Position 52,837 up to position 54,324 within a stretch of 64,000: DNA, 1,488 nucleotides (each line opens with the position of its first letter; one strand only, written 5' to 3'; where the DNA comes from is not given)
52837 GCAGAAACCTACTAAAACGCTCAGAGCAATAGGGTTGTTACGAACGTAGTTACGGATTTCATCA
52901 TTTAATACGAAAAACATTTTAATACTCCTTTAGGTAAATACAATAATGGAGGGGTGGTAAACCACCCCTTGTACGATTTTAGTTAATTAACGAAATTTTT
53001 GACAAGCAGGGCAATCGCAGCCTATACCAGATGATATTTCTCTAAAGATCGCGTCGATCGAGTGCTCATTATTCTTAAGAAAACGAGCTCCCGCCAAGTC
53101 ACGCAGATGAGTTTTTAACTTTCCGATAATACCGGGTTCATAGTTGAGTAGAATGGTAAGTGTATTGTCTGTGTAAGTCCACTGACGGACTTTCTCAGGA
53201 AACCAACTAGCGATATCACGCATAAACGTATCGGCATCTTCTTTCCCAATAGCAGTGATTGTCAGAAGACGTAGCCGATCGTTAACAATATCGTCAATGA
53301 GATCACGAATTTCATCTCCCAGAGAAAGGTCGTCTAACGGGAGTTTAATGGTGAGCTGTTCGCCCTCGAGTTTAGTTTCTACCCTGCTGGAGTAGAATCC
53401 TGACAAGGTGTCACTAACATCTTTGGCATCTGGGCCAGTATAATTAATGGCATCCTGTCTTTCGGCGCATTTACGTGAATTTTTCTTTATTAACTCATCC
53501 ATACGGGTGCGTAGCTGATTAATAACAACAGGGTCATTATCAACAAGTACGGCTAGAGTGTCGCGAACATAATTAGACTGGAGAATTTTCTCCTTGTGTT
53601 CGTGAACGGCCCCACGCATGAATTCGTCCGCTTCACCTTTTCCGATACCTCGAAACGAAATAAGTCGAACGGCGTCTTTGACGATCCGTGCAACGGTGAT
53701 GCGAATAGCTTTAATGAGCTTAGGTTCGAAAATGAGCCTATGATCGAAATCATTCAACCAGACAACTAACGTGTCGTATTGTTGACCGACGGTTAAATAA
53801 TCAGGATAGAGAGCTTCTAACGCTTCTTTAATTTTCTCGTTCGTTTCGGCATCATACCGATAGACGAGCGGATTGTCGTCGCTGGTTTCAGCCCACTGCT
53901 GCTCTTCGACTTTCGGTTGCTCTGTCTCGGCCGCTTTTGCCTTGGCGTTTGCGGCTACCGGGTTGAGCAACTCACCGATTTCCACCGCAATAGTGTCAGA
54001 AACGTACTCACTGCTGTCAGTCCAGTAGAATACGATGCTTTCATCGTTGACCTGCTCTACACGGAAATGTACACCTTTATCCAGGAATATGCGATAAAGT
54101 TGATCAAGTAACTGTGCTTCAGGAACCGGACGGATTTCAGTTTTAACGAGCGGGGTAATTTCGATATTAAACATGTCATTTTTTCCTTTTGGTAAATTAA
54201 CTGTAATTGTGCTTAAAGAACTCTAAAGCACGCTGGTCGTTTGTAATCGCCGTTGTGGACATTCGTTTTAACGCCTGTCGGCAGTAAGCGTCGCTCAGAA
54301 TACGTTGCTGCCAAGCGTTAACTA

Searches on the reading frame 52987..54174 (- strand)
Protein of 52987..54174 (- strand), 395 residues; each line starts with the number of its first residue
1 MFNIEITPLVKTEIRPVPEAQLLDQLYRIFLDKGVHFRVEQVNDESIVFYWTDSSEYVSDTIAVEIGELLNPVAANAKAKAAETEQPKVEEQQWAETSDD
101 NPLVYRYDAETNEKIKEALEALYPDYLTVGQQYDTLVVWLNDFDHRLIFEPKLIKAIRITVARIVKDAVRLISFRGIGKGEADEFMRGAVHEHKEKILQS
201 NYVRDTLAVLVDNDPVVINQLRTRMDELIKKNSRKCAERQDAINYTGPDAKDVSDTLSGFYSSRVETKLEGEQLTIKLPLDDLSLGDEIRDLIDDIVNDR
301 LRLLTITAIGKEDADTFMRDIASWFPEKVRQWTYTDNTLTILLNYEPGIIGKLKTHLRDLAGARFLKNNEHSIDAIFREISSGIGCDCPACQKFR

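Call 27: search_protein_families(library=pfam, proteins=[window:52987-54174:-], max_evalue=0.01)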
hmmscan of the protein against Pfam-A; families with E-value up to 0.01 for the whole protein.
window:52987-54174:- (395 aa): 1 family
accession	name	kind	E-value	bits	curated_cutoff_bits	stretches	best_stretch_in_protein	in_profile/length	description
PF06576.17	DUF1133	-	0.0073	16.2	23.1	0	153-224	49-114/176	Protein of unknown function (DUF1133)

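Call 28: search_protein_families(library=phrogs, proteins=[window:52987-54174:-], max_evalue=0.00001)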
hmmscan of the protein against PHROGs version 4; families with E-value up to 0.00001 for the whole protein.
window:52987-54174:- (395 aa): 0 families
